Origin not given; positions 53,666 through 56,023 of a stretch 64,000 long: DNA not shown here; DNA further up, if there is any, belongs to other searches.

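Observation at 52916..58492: Methionine-salvage operon extended by an aldolase/SDR fusion and a VOC protein: candidate fused DHAP-shunt branch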

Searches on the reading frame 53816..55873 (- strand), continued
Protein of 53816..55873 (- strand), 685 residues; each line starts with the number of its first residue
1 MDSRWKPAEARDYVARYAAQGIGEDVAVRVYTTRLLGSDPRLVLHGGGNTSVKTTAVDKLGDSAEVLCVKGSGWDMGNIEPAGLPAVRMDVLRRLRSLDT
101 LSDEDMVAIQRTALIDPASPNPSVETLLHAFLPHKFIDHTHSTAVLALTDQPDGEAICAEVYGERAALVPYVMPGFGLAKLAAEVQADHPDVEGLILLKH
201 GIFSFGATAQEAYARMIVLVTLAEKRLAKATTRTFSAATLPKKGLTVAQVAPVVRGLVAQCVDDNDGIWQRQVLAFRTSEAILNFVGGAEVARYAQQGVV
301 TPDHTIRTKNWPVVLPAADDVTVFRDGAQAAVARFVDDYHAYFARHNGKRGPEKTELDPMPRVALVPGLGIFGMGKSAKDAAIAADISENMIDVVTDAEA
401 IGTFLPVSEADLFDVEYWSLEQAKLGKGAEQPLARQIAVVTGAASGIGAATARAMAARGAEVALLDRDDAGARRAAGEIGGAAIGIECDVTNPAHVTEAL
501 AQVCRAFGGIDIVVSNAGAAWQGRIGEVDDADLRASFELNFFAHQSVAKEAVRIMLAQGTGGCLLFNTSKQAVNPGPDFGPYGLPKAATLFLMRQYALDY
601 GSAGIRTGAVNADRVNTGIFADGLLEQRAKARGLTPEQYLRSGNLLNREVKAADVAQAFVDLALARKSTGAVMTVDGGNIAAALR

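Call 9: find_homologous_proteins(query=window:53816-55873:-, max_evalue=1e-30)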
Query window:53816-55873:- (685 aa): 8000 proteins with E <= 1e-30 among 8000 candidates; the best 120 are listed.
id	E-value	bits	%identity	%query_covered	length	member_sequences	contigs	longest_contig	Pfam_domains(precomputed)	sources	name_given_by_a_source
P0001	0.0e+0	1510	100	100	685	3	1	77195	PF08659.17,PF00596.28,PF13561.13,PF00106.32,PF01370.28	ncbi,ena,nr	ncbi:MAG: bifunctional aldolase/short-chain dehydrogenase [Proteobacteria bacterium]|nr:bifunctional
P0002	0.0e+0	1492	98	100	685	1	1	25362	PF08659.17,PF00596.28,PF13561.13,PF00106.32,PF01370.28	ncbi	-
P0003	0.0e+0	1332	87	100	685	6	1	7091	PF08659.17,PF00596.28,PF13561.13,PF00106.32,PF01370.28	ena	-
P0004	0.0e+0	1288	84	100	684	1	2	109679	PF00596.28,PF13561.13,PF00106.32,PF01370.28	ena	-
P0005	0.0e+0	1285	84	100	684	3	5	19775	PF08659.17,PF00596.28,PF13561.13,PF00106.32,PF01370.28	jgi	jgi:rhamnose utilization protein RhaD (predicted bifunctional aldolase and dehydrogenase)/NAD(P)-dep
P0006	0.0e+0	1282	84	100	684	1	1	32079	PF08659.17,PF00596.28,PF13561.13,PF00106.32,PF01370.28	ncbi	-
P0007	0.0e+0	1278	84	100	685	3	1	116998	PF08659.17,PF00596.28,PF13561.13,PF00106.32,PF01370.28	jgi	jgi:rhamnose utilization protein RhaD (predicted bifunctional aldolase and dehydrogenase)/NAD(P)-dep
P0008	0.0e+0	1270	83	100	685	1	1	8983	PF08659.17,PF00596.28,PF13561.13,PF00106.32,PF01370.28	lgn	-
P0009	0.0e+0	1268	83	100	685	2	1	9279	PF08659.17,PF00596.28,PF13561.13,PF00106.32,PF01370.28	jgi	jgi:rhamnose utilization protein RhaD (predicted bifunctional aldolase and dehydrogenase)/NAD(P)-dep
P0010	0.0e+0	1267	83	100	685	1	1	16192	PF08659.17,PF00596.28,PF13561.13,PF00106.32,PF01370.28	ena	-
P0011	0.0e+0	1266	83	100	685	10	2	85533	PF08659.17,PF00596.28,PF13561.13,PF00106.32,PF01370.28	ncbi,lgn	ncbi:MAG: bifunctional aldolase/short-chain dehydrogenase [Alphaproteobacteria bacterium]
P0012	0.0e+0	1265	83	100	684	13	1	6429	PF08659.17,PF00596.28,PF13561.13,PF00106.32,PF01370.28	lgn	-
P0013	0.0e+0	1263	84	100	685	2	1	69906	PF08659.17,PF00596.28,PF13561.13,PF00106.32,PF01370.28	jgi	jgi:rhamnose utilization protein RhaD (predicted bifunctional aldolase and dehydrogenase)/NAD(P)-dep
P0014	0.0e+0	1254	82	100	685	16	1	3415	PF08659.17,PF00596.28,PF13561.13,PF00106.32,PF01370.28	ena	-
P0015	0.0e+0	1095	73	100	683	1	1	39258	PF00596.28,PF13561.13,PF00106.32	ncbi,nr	ncbi:MAG: bifunctional aldolase/short-chain dehydrogenase [Alphaproteobacteria bacterium]|nr:bifunct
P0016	0.0e+0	1074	71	100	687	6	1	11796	PF08659.17,PF00596.28,PF13561.13,PF00106.32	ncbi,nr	ncbi:MAG: bifunctional aldolase/short-chain dehydrogenase [Proteobacteria bacterium]|nr:bifunctional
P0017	0.0e+0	1074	71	100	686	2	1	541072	PF08659.17,PF00596.28,PF13561.13,PF00106.32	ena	-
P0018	0.0e+0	1053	70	100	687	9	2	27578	PF08659.17,PF00596.28,PF13561.13,PF00106.32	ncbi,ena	-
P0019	0.0e+0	1046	71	100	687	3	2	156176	PF08659.17,PF00596.28,PF13561.13,PF00106.32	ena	-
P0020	0.0e+0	1045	69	100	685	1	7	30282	PF08659.17,PF00596.28,PF13561.13,PF00106.32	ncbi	-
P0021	0.0e+0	1044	71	100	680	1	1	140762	PF00596.28,PF13561.13,PF00106.32,PF01370.28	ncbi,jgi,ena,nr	ncbi:MAG: bifunctional aldolase/short-chain dehydrogenase [Alphaproteobacteria bacterium]|nr:bifunct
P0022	0.0e+0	1043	70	100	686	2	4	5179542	PF08659.17,PF00596.28,PF13561.13,PF00106.32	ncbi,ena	-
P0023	0.0e+0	1042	70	100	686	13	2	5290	PF00596.28,PF13561.13,PF00106.32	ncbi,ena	-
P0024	0.0e+0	1033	70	100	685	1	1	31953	PF08659.17,PF00596.28,PF13561.13,PF00106.32,PF01370.28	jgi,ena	-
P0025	0.0e+0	1027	68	100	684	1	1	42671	PF08659.17,PF00596.28,PF13561.13,PF23441.1,PF00106.32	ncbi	ncbi:MAG: bifunctional aldolase/short-chain dehydrogenase [Pseudomonadota bacterium]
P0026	0.0e+0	1026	69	100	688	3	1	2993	PF08659.17,PF00596.28,PF13561.13,PF00106.32,PF01370.28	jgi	jgi:rhamnose utilization protein RhaD (predicted bifunctional aldolase and dehydrogenase)/NAD(P)-dep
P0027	0.0e+0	1026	69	100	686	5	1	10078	PF08659.17,PF00596.28,PF13561.13,PF00106.32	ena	-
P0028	0.0e+0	1023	68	100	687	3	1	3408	PF08659.17,PF00596.28,PF13561.13,PF00106.32,PF01370.28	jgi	jgi:rhamnose utilization protein RhaD (predicted bifunctional aldolase and dehydrogenase)/NAD(P)-dep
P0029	0.0e+0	1022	69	100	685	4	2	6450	PF08659.17,PF00596.28,PF13561.13,PF00106.32,PF01370.28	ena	-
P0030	0.0e+0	1021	68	100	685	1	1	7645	PF08659.17,PF00596.28,PF13561.13,PF13460.13,PF00106.32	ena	-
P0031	0.0e+0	1019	68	100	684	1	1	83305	PF00596.28,PF13561.13,PF00106.32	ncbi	ncbi:MAG: bifunctional aldolase/short-chain dehydrogenase [Solirubrobacterales bacterium]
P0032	0.0e+0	1015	69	100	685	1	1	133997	PF08659.17,PF00596.28,PF13561.13,PF00106.32,PF01370.28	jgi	jgi:rhamnose utilization protein RhaD (predicted bifunctional aldolase and dehydrogenase)/NAD(P)-dep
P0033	0.0e+0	1012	68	100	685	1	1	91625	PF08659.17,PF00596.28,PF13561.13,PF00106.32,PF01370.28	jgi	jgi:rhamnulose-1-phosphate aldolase/alcohol dehydrogenase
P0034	0.0e+0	1012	69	100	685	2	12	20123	PF08659.17,PF00596.28,PF13561.13,PF00106.32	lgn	-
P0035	0.0e+0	1011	68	100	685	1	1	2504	PF08659.17,PF00596.28,PF13561.13,PF00106.32,PF01370.28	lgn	-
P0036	0.0e+0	1011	68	100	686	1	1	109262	PF08659.17,PF00596.28,PF13561.13,PF00106.32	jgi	jgi:rhamnose utilization protein RhaD (predicted bifunctional aldolase and dehydrogenase)/NAD(P)-dep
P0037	0.0e+0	1010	66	100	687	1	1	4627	PF00596.28,PF13561.13,PF00106.32,PF01370.28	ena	-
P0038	1.3e-298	1010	68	100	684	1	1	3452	PF00596.28,PF13561.13,PF00106.32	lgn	-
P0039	1.5e-298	1010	67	100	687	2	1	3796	PF08659.17,PF00596.28,PF13561.13,PF00106.32,PF01370.28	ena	-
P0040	1.6e-298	1010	68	100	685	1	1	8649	PF08659.17,PF00596.28,PF13561.13,PF00106.32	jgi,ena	-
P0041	2.0e-298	1009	68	100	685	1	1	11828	PF08659.17,PF00596.28,PF13561.13,PF13460.13,PF00106.32,PF01370.28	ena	-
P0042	2.9e-298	1009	67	100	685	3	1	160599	PF08659.17,PF00596.28,PF13561.13,PF00106.32,PF01370.28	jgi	jgi:rhamnulose-1-phosphate aldolase/alcohol dehydrogenase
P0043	4.7e-298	1008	68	100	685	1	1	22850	PF08659.17,PF00596.28,PF13561.13,PF00106.32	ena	-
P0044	4.9e-298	1008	67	100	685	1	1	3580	PF08659.17,PF00596.28,PF13561.13,PF00106.32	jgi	jgi:rhamnulose-1-phosphate aldolase/alcohol dehydrogenase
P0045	8.7e-298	1007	68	100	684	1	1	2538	PF08659.17,PF00596.28,PF13561.13,PF00106.32,PF01370.28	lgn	-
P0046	8.8e-298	1007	67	100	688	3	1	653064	PF08659.17,PF00596.28,PF13561.13,PF13460.13,PF00106.32,PF01370.28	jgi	jgi:rhamnulose-1-phosphate aldolase/alcohol dehydrogenase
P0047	1.0e-297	1007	67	100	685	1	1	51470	PF08659.17,PF00596.28,PF13561.13,PF00106.32,PF01370.28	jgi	-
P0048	1.0e-297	1007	67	100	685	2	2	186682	PF00596.28,PF13561.13,PF00106.32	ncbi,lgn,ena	-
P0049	1.1e-297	1007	67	100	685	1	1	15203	PF08659.17,PF00596.28,PF13561.13,PF00106.32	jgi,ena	-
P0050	1.5e-297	1007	68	100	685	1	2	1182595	PF08659.17,PF00596.28,PF13561.13,PF00106.32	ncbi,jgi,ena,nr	ncbi:MAG: bifunctional aldolase/short-chain dehydrogenase [Alphaproteobacteria bacterium]|nr:bifunct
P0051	1.6e-297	1007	68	100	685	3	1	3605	PF08659.17,PF00596.28,PF13561.13,PF00106.32,PF01370.28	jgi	jgi:rhamnose utilization protein RhaD (predicted bifunctional aldolase and dehydrogenase)/NAD(P)-dep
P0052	2.0e-297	1006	67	100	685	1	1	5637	PF08659.17,PF00596.28,PF13561.13,PF00106.32,PF01370.28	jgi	jgi:rhamnulose-1-phosphate aldolase/alcohol dehydrogenase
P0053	2.1e-297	1006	67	100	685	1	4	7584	PF08659.17,PF00596.28,PF13561.13,PF13460.13,PF00106.32,PF01370.28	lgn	-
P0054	2.4e-297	1006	68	100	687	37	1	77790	PF00596.28,PF13561.13,PF00106.32,PF01370.28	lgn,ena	-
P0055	2.9e-297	1006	67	100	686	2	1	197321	PF08659.17,PF00596.28,PF13561.13,PF00106.32,PF01370.28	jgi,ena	-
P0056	2.9e-297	1006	68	100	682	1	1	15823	PF08659.17,PF00596.28,PF13561.13,PF00106.32,PF01370.28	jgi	-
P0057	3.4e-297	1005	68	100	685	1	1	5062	PF08659.17,PF00596.28,PF13561.13,PF00106.32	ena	-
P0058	5.5e-297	1005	67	100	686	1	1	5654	PF08659.17,PF00596.28,PF13561.13,PF23441.1,PF00106.32,PF01370.28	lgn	-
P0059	6.0e-297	1005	69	98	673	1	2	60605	PF08659.17,PF00596.28,PF13561.13,PF00106.32,PF01370.28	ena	-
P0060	6.0e-297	1005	68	100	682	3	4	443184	PF00596.28,PF13561.13,PF00106.32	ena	-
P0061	9.0e-297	1004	67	100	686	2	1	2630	PF08659.17,PF00596.28,PF13561.13,PF00106.32,PF01370.28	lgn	-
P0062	1.2e-296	1004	67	100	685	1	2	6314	PF08659.17,PF00596.28,PF13561.13,PF00106.32,PF01370.28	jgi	jgi:rhamnose utilization protein RhaD (predicted bifunctional aldolase and dehydrogenase)/NAD(P)-dep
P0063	1.4e-296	1003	68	100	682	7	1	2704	PF08659.17,PF00596.28,PF13561.13,PF00106.32,PF01370.28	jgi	-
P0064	1.6e-296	1003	67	100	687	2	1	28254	PF08659.17,PF00596.28,PF13561.13,PF00106.32,PF01370.28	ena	-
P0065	1.7e-296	1003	67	100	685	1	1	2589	PF08659.17,PF00596.28,PF13561.13,PF00106.32,PF01370.28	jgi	jgi:rhamnulose-1-phosphate aldolase/alcohol dehydrogenase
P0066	1.8e-296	1003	67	100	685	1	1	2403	PF08659.17,PF00596.28,PF13561.13,PF00106.32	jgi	jgi:rhamnulose-1-phosphate aldolase/alcohol dehydrogenase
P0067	1.8e-296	1003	66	100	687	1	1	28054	PF08659.17,PF00596.28,PF13561.13,PF00106.32,PF01370.28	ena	-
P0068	2.0e-296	1003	67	100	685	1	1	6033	PF08659.17,PF00596.28,PF13561.13,PF00106.32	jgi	-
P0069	2.5e-296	1003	66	100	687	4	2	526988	PF00596.28,PF13561.13,PF00106.32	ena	-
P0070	3.2e-296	1002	68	100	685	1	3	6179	PF08659.17,PF00596.28,PF13561.13,PF00106.32,PF01370.28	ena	-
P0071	3.5e-296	1002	66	100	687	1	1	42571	PF08659.17,PF00596.28,PF13561.13,PF00106.32,PF01370.28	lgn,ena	-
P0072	5.9e-296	1001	67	100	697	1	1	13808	PF08659.17,PF00596.28,PF13561.13,PF00106.32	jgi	jgi:rhamnose utilization protein RhaD (predicted bifunctional aldolase and dehydrogenase)/NAD(P)-dep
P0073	6.9e-296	1001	67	100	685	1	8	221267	PF08659.17,PF00596.28,PF13561.13,PF00106.32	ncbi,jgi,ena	jgi:rhamnulose-1-phosphate aldolase/alcohol dehydrogenase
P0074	7.3e-296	1001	67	100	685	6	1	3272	PF08659.17,PF00596.28,PF13561.13,PF00106.32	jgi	jgi:rhamnose utilization protein RhaD (predicted bifunctional aldolase and dehydrogenase)/NAD(P)-dep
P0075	7.5e-296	1001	66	100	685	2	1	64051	PF08659.17,PF00596.28,PF13561.13,PF00106.32,PF01370.28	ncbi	ncbi:MAG TPA: bifunctional aldolase/short-chain dehydrogenase [Rhizomicrobium sp.]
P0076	1.1e-295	1001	66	100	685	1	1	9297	PF08659.17,PF00596.28,PF13561.13,PF00106.32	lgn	-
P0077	1.6e-295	1000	68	100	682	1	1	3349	PF00596.28,PF13561.13,PF00106.32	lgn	-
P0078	1.6e-295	1000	68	100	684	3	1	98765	PF00596.28,PF13561.13,PF00106.32,PF01370.28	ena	-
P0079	1.7e-295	1000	67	100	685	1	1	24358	PF00596.28,PF13561.13,PF00106.32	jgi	-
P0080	1.9e-295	1000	67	100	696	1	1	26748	PF08659.17,PF00596.28,PF13561.13,PF13460.13,PF00106.32,PF01370.28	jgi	jgi:rhamnulose-1-phosphate aldolase/alcohol dehydrogenase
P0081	2.1e-295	1000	67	100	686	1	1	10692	PF08659.17,PF00596.28,PF13561.13,PF00106.32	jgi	jgi:rhamnose utilization protein RhaD (predicted bifunctional aldolase and dehydrogenase)/NAD(P)-dep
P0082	2.2e-295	999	66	100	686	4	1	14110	PF08659.17,PF00596.28,PF13561.13,PF13460.13,PF00106.32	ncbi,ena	ncbi:MAG TPA: bifunctional aldolase/short-chain dehydrogenase [Rhizomicrobium sp.]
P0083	2.8e-295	999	68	100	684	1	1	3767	PF00596.28,PF13561.13,PF00106.32,PF01370.28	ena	-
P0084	2.8e-295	999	66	100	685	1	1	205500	PF08659.17,PF00596.28,PF13561.13,PF00106.32,PF01370.28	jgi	jgi:rhamnulose-1-phosphate aldolase/alcohol dehydrogenase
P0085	3.1e-295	999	67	100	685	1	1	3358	PF08659.17,PF00596.28,PF13561.13,PF00106.32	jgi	-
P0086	3.9e-295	999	69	100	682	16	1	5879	PF08659.17,PF00596.28,PF13561.13,PF00106.32,PF01370.28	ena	-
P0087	4.4e-295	998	67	100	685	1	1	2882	PF08659.17,PF00596.28,PF13561.13,PF00106.32,PF01370.28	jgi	jgi:rhamnose utilization protein RhaD (predicted bifunctional aldolase and dehydrogenase)/NAD(P)-dep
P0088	4.4e-295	998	67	100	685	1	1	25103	PF08659.17,PF00596.28,PF13561.13,PF00106.32,PF01370.28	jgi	-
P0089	4.9e-295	998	66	100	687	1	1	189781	PF08659.17,PF00596.28,PF13561.13,PF00106.32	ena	-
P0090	6.4e-295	998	67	100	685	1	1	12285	PF00596.28,PF13561.13,PF00106.32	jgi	-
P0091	8.8e-295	997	66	100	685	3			PF08659.17,PF00596.28,PF13561.13,PF00106.32,PF01370.28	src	-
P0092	1.4e-294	997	68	100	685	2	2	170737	PF08659.17,PF00596.28,PF13561.13,PF00106.32,PF01370.28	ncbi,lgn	-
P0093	1.6e-294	997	67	100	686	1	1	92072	PF08659.17,PF00596.28,PF13561.13,PF00106.32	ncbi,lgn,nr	ncbi:MAG TPA: bifunctional aldolase/short-chain dehydrogenase [Stellaceae bacterium]|nr:bifunctional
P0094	1.8e-294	996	68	100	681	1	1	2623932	PF00596.28,PF13561.13,PF00106.32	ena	-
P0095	2.0e-294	996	67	100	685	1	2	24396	PF00596.28,PF13561.13,PF00106.32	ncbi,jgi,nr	ncbi:MAG: bifunctional aldolase/short-chain dehydrogenase [Alphaproteobacteria bacterium]|nr:bifunct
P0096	2.1e-294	996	67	100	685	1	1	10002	PF08659.17,PF00596.28,PF13561.13,PF00106.32,PF01370.28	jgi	jgi:rhamnose utilization protein RhaD (predicted bifunctional aldolase and dehydrogenase)/NAD(P)-dep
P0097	2.7e-294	996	68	100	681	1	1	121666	PF00596.28,PF13561.13,PF00106.32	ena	-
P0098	3.0e-294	996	66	100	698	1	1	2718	PF08659.17,PF00596.28,PF13561.13,PF00106.32,PF01370.28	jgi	jgi:rhamnulose-1-phosphate aldolase/alcohol dehydrogenase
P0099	3.0e-294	996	66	100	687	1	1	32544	PF08659.17,PF00596.28,PF13561.13,PF00106.32,PF01370.28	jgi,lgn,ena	-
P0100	3.5e-294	996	66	100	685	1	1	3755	PF08659.17,PF00596.28,PF13561.13,PF00106.32,PF01370.28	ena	-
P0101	4.2e-294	995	68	100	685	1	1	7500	PF08659.17,PF00596.28,PF13561.13,PF00106.32,PF01370.28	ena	-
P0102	4.7e-294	995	66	100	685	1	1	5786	PF08659.17,PF00596.28,PF13561.13,PF00106.32,PF01370.28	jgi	-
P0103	5.3e-294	995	67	100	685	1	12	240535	PF08659.17,PF00596.28,PF13561.13,PF00106.32,PF01370.28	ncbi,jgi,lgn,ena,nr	ncbi:MAG: bifunctional aldolase/short-chain dehydrogenase [Alphaproteobacteria bacterium]|jgi:rhamnu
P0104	5.5e-294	995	67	100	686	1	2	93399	PF08659.17,PF00596.28,PF13561.13,PF00106.32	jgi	jgi:rhamnose utilization protein RhaD (predicted bifunctional aldolase and dehydrogenase)/NAD(P)-dep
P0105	6.2e-294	995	66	100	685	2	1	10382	PF08659.17,PF00596.28,PF13561.13,PF00106.32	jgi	jgi:rhamnulose-1-phosphate aldolase/alcohol dehydrogenase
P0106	6.5e-294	995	67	100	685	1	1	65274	PF08659.17,PF00596.28,PF13561.13,PF00106.32,PF01370.28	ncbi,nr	ncbi:MAG: bifunctional aldolase/short-chain dehydrogenase [Alphaproteobacteria bacterium]|nr:bifunct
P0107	6.8e-294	995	67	100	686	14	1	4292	PF08659.17,PF00596.28,PF13561.13,PF00106.32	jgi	jgi:rhamnose utilization protein RhaD (predicted bifunctional aldolase and dehydrogenase)/NAD(P)-dep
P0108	7.4e-294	994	67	100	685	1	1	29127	PF08659.17,PF00596.28,PF13561.13,PF00106.32,PF01370.28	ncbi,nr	ncbi:MAG: bifunctional aldolase/short-chain dehydrogenase [Alphaproteobacteria bacterium]|nr:bifunct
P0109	8.0e-294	994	67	100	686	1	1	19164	PF08659.17,PF00596.28,PF13561.13,PF00106.32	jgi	jgi:rhamnose utilization protein RhaD (predicted bifunctional aldolase and dehydrogenase)/NAD(P)-dep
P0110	8.5e-294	994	68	100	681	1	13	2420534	PF00596.28,PF13561.13,PF00106.32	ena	-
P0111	8.6e-294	994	67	100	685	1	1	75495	PF00596.28,PF13561.13,PF00106.32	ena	-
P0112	9.0e-294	994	66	100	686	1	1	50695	PF00596.28,PF13561.13,PF00106.32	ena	-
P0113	9.0e-294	994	66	100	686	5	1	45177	PF00596.28,PF13561.13,PF00106.32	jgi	-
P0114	1.1e-293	994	68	100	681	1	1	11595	PF00596.28,PF13561.13,PF00106.32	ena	-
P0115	1.2e-293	994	68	100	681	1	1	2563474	PF08659.17,PF00596.28,PF13561.13,PF00106.32,PF01370.28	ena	-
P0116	1.2e-293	994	66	100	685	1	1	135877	PF08659.17,PF00596.28,PF13561.13,PF00106.32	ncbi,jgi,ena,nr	ncbi:MAG: bifunctional aldolase/short-chain dehydrogenase [Alphaproteobacteria bacterium]|nr:bifunct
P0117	1.2e-293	994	66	100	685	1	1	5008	PF08659.17,PF00596.28,PF13561.13,PF13460.13,PF00106.32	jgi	jgi:rhamnulose-1-phosphate aldolase/alcohol dehydrogenase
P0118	1.5e-293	993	67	100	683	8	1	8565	PF08659.17,PF00596.28,PF13561.13,PF00106.32,PF01370.28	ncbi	-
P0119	2.0e-293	993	68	100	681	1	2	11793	PF00596.28,PF13561.13,PF00106.32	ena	-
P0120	2.5e-293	993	66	100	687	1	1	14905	PF08659.17,PF00596.28,PF13561.13,PF23441.1,PF00106.32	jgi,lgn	jgi:rhamnulose-1-phosphate aldolase/alcohol dehydrogenase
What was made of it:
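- JGI pipelines name homologues 'rhamnose utilization protein RhaD' (call 9).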

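Call 11: find_related_loci(query=A1, collection=genome_contigs, flank=10000)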
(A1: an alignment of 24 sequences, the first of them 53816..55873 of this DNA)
Query A1 (685 aa) in genome_contigs; peptide patterns used: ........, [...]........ (x = any residue, [..] = any of these).
600 stretches matched a pattern (row limit reached: there are more); 600 encode a relative of the query (tblastn E <= 1e-3); the best 80 are kept; 80 distinct loci.
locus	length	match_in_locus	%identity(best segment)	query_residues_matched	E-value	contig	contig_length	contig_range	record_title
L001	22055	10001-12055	68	1-685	0e+0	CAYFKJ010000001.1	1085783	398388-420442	MAG TPA_asm: uncultured Rhodospirillaceae bacterium isolate ERP019367_co1_18 genome assembly, contig: NODE_3_length_1085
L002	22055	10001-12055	69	1-685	0e+0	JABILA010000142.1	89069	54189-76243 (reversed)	MAG: Alphaproteobacteria bacterium isolate SI054_bin61 k141_586531, whole genome shotgun sequence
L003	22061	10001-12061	67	1-685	0e+0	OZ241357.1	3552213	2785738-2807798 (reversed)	MAG: Alphaproteobacteria bacterium isolate 88d555cd-2633-4b86-a1be-1e9adaae3909 genome assembly, chromosome: 1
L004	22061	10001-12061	67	1-685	0e+0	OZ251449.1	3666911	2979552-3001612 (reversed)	MAG: Alphaproteobacteria bacterium isolate 02c84b84-2ec1-47c2-b806-535ae8168f41 genome assembly, chromosome: 1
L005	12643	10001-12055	65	1-685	0e+0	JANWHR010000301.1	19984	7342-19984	MAG: Micropepsaceae bacterium isolate CRAIB_MAG20 c_000000116379, whole genome shotgun sequence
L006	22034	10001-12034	65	1-685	0e+0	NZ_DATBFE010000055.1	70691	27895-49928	MAG: Reyranella sp. isolate SMAG_U3803 k141_1381826, whole genome shotgun sequence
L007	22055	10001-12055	67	1-685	0e+0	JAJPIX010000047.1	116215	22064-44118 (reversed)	MAG: Alphaproteobacteria bacterium isolate Centralia_MAG_385 k107_25702333, whole genome shotgun sequence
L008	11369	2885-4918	65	1-685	0e+0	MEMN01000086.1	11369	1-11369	MAG: Alphaproteobacteria bacterium RIFCSPHIGHO2_12_FULL_66_14 rifcsphigho2_12_scaffold_24521, whole genome shotgun seque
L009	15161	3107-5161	65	1-685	0e+0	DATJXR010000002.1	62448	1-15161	MAG TPA_asm: Rhizomicrobium sp. isolate SMAG_U15131 k141_1344697, whole genome shotgun sequence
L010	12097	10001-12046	64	1-685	0e+0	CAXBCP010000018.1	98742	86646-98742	MAG TPA_asm: uncultured Rhodospirillaceae bacterium isolate ERR2762135_concoct_49 genome assembly, contig: ERZ3421838.44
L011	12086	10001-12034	64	1-685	0e+0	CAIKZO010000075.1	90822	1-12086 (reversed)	MAG: Enhydrobacter aerosaccus isolate Umea2_bin-0026 genome assembly, contig: bin-0026:075/175, whole genome shotgun seq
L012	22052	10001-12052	65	1-685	0e+0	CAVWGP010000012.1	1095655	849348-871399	MAG: uncultured Alphaproteobacteria bacterium isolate MFD04651.bin.1.173 genome assembly, contig: contig_7094, whole gen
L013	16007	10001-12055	64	1-685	0e+0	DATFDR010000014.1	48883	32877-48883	MAG TPA_asm: Rhizomicrobium sp. isolate SMAG_U8585 k141_2104046, whole genome shotgun sequence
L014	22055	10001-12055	66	1-685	0e+0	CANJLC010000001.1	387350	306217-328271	MAG: Alphaproteobacteria bacterium isolate RH-23may17-509 genome assembly, contig: RH-23may17-C55, whole genome shotgun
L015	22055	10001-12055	83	1-685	0e+0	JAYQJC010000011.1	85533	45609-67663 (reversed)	MAG: Alphaproteobacteria bacterium isolate SD4487_NP_metabat_bins_2.tsv.493 contig_53882_pilon, whole genome shotgun seq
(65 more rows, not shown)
